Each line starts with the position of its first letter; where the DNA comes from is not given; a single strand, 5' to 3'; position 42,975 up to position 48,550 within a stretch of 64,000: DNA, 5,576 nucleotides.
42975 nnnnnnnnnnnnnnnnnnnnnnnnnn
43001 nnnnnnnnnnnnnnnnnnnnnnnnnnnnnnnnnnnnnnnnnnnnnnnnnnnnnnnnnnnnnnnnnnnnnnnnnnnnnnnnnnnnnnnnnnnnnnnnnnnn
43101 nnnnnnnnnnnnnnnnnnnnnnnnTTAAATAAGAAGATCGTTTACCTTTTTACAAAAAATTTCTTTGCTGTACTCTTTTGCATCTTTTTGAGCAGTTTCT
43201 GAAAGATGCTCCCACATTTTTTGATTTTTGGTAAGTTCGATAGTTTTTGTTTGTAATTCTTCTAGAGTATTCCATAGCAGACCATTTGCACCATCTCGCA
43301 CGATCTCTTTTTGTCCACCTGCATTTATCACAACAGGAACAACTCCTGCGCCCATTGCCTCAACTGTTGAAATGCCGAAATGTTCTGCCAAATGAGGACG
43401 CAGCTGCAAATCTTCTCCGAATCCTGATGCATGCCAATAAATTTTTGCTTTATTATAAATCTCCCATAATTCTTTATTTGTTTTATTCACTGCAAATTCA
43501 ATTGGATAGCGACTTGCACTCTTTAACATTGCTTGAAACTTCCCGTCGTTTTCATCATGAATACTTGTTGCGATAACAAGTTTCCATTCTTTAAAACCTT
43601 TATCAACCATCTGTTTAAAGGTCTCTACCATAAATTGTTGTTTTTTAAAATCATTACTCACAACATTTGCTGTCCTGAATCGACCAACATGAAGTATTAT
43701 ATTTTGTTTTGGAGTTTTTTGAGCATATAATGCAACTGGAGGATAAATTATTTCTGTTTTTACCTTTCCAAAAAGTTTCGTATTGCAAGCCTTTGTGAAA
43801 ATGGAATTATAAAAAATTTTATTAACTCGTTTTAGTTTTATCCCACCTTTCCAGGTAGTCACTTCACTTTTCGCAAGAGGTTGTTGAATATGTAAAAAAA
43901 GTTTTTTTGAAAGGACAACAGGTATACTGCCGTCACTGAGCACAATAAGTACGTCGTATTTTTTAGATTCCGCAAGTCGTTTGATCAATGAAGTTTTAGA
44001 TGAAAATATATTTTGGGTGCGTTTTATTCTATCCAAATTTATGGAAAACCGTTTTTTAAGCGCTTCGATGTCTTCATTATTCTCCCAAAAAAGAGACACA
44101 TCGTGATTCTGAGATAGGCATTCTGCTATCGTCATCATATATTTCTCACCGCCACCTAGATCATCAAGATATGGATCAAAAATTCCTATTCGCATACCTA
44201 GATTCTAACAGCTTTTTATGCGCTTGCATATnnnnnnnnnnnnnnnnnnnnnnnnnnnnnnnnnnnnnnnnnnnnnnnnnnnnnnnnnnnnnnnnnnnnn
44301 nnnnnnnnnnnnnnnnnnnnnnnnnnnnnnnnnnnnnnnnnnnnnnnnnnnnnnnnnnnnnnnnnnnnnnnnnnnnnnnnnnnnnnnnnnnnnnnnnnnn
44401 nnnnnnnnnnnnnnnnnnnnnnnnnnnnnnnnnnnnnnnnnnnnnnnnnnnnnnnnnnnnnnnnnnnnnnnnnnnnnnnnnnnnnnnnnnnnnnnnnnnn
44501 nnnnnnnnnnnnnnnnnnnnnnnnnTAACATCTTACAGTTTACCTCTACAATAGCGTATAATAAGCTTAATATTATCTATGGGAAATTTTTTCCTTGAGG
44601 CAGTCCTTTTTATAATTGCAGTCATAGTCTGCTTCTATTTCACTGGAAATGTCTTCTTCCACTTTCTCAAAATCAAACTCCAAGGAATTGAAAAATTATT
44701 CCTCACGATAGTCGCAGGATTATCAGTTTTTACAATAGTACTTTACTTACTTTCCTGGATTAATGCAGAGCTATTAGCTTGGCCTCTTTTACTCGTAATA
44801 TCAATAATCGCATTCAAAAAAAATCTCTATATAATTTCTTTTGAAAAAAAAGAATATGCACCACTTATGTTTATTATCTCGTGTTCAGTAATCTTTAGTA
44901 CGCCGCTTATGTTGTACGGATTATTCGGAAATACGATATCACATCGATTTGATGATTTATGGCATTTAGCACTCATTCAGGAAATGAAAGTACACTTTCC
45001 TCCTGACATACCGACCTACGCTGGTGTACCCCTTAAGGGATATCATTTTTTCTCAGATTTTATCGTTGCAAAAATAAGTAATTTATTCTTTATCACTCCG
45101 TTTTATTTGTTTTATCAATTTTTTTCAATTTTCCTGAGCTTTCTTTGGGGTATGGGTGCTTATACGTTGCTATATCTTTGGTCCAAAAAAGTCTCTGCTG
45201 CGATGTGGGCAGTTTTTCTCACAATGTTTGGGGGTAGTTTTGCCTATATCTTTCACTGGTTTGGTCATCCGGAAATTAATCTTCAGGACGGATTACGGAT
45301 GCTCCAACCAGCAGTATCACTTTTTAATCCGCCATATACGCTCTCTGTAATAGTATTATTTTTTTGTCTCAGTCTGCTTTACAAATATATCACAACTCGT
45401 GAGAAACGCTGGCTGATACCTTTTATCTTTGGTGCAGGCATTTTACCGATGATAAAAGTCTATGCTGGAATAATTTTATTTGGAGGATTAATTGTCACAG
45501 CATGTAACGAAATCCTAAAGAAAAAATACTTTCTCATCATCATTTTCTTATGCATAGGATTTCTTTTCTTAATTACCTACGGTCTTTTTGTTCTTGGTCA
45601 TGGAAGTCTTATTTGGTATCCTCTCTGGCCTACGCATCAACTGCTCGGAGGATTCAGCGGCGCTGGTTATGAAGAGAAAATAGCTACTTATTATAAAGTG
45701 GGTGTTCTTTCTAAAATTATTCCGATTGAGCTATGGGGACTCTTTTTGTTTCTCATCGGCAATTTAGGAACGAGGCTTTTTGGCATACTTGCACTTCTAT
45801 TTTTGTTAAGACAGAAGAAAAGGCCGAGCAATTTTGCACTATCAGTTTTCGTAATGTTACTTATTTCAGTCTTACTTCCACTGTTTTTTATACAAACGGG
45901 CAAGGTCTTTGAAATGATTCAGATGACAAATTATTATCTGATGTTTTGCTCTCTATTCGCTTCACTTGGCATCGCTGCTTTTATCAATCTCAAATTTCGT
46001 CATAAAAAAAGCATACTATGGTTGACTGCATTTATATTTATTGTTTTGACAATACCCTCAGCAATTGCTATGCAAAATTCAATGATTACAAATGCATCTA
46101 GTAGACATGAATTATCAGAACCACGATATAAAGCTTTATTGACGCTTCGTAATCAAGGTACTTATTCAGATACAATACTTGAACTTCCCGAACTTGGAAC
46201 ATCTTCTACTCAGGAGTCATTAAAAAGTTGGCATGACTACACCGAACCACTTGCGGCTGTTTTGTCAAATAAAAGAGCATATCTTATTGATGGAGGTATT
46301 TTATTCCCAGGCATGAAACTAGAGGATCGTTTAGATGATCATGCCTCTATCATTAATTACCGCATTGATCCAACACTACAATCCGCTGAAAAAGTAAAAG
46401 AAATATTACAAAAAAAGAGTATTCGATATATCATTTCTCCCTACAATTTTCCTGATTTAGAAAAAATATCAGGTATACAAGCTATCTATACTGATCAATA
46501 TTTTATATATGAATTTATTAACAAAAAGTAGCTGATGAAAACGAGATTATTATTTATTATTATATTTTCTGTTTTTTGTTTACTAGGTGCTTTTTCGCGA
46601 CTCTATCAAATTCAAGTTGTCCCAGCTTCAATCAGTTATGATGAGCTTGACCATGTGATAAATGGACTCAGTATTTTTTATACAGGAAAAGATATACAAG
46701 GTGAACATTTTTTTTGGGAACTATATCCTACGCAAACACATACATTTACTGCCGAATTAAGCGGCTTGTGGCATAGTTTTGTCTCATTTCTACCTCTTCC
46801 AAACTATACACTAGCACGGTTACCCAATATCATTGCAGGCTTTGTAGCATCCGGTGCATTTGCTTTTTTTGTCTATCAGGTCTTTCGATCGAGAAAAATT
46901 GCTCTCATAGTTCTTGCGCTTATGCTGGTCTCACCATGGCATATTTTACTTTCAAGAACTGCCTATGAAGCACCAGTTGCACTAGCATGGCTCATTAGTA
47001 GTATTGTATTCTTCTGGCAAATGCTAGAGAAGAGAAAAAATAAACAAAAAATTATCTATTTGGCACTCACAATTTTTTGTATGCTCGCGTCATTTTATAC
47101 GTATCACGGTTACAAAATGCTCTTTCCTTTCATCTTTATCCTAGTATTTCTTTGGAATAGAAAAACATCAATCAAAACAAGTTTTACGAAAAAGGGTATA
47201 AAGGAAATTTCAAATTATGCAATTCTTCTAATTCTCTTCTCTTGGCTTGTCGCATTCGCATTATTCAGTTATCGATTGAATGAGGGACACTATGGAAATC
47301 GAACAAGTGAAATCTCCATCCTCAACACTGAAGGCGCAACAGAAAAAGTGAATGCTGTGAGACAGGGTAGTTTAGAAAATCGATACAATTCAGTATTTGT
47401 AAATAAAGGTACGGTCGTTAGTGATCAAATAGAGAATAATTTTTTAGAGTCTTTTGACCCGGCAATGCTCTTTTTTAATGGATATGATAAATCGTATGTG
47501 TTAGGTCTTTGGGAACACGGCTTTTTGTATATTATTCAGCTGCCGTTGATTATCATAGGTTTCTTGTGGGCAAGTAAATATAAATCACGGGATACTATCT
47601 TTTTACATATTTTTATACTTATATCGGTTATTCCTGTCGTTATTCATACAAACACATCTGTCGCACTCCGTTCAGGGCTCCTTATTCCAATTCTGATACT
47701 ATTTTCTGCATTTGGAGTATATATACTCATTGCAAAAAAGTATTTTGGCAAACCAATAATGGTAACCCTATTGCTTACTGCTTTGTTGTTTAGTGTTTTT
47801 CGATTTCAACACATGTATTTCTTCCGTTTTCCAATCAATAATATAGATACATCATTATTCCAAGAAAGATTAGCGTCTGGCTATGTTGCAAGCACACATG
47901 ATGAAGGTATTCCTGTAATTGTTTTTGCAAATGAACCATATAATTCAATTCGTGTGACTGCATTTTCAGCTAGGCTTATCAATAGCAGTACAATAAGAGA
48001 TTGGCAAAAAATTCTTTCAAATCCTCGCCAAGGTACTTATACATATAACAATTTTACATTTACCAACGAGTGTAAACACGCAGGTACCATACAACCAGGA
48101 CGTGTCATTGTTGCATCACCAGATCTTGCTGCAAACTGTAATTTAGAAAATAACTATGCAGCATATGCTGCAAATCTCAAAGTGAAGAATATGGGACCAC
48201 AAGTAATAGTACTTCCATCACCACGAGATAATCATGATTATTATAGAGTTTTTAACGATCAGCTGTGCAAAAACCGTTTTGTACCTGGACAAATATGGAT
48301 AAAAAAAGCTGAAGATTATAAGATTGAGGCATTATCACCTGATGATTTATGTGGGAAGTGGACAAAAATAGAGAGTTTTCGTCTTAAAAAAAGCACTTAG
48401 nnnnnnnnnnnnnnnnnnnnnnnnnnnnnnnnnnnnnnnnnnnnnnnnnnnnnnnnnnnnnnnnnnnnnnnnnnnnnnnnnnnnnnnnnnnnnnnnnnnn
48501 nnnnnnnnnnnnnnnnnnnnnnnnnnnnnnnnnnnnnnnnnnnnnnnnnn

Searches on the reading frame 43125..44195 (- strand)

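Call 18: search_protein_families(library=pfam, proteins=[window:43125-44195:-], max_evalue=0.001)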
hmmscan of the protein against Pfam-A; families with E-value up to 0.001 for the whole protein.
window:43125-44195:- (356 aa): 3 families
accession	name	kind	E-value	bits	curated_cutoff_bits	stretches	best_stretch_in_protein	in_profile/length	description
PF00534.26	Glycos_transf_1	-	4.2e-19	69.2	26.4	1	161-337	12-171/172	Glycosyl transferases group 1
PF13692.12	Glyco_trans_1_4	-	5.2e-13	49.9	27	1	165-323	2-141/142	Glycosyl transferases group 1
PF24172.1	CdiI_ImmP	-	0.00067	20.3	33.2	0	25-97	6-89/129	CdiI immunity protein EcoliA0-like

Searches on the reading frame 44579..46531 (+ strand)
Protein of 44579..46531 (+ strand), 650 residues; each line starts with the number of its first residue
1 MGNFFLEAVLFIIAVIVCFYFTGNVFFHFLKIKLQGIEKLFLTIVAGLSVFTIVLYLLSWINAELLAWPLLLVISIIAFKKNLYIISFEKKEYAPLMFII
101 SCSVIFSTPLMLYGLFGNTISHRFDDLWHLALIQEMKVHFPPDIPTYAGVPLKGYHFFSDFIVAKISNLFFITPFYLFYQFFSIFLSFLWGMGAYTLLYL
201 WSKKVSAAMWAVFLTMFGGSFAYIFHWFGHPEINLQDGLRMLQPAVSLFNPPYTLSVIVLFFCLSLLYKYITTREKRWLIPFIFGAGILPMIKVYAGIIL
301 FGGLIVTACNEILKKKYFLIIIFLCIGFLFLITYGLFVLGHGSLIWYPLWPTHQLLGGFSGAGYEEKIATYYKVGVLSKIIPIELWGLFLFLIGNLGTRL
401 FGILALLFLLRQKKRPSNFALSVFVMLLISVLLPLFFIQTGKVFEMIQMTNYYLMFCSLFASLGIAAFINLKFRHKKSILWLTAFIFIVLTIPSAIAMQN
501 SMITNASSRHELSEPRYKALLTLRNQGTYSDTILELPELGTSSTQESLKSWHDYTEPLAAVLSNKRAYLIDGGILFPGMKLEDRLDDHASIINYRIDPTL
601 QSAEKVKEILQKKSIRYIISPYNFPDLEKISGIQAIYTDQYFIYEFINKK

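Call 18: search_protein_families(library=pfam, proteins=[window:44579-46531:+], max_evalue=0.001)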
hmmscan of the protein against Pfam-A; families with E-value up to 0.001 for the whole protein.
window:44579-46531:+ (650 aa): 0 families

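Call 39: search_protein_families(library=pfam, proteins=[window:44579-46531:+], max_evalue=1)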
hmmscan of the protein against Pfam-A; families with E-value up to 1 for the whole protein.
window:44579-46531:+ (650 aa): 1 family
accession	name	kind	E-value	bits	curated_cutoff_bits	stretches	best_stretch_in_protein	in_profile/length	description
PF15940.10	YjcB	-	0.064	13.9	27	1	65-145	10-89/90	Family of unknown function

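Call 92: search_protein_families(library=ncbifam, proteins=[window:44579-46531:+], max_evalue=0.1)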
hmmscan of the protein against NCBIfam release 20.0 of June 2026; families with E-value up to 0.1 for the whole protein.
window:44579-46531:+ (650 aa): 0 families

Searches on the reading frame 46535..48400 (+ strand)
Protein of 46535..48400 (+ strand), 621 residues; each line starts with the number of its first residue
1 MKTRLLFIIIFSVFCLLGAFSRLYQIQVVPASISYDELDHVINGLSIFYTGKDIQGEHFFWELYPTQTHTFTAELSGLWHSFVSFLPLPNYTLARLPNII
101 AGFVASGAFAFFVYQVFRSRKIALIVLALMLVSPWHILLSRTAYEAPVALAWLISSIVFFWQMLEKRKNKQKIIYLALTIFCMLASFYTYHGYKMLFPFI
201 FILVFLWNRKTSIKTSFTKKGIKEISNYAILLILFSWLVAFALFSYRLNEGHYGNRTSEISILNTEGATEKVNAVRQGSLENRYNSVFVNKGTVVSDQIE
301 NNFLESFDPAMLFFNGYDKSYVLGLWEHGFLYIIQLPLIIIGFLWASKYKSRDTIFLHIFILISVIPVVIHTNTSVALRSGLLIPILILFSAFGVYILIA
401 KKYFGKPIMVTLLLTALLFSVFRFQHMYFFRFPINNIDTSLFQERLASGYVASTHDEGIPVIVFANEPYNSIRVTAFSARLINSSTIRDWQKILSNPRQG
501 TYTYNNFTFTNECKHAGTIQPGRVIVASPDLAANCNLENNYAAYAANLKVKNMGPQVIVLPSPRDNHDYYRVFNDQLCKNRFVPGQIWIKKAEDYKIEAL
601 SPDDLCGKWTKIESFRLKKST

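Call 18: search_protein_families(library=pfam, proteins=[window:46535-48400:+], max_evalue=0.001)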
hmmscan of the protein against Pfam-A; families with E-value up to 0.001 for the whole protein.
window:46535-48400:+ (621 aa): 1 family
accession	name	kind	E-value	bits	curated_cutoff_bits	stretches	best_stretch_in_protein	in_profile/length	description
PF02366.24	PMT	-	2.9e-05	24.2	22.7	1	90-245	81-238/245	Dolichyl-phosphate-mannose-protein mannosyltransferase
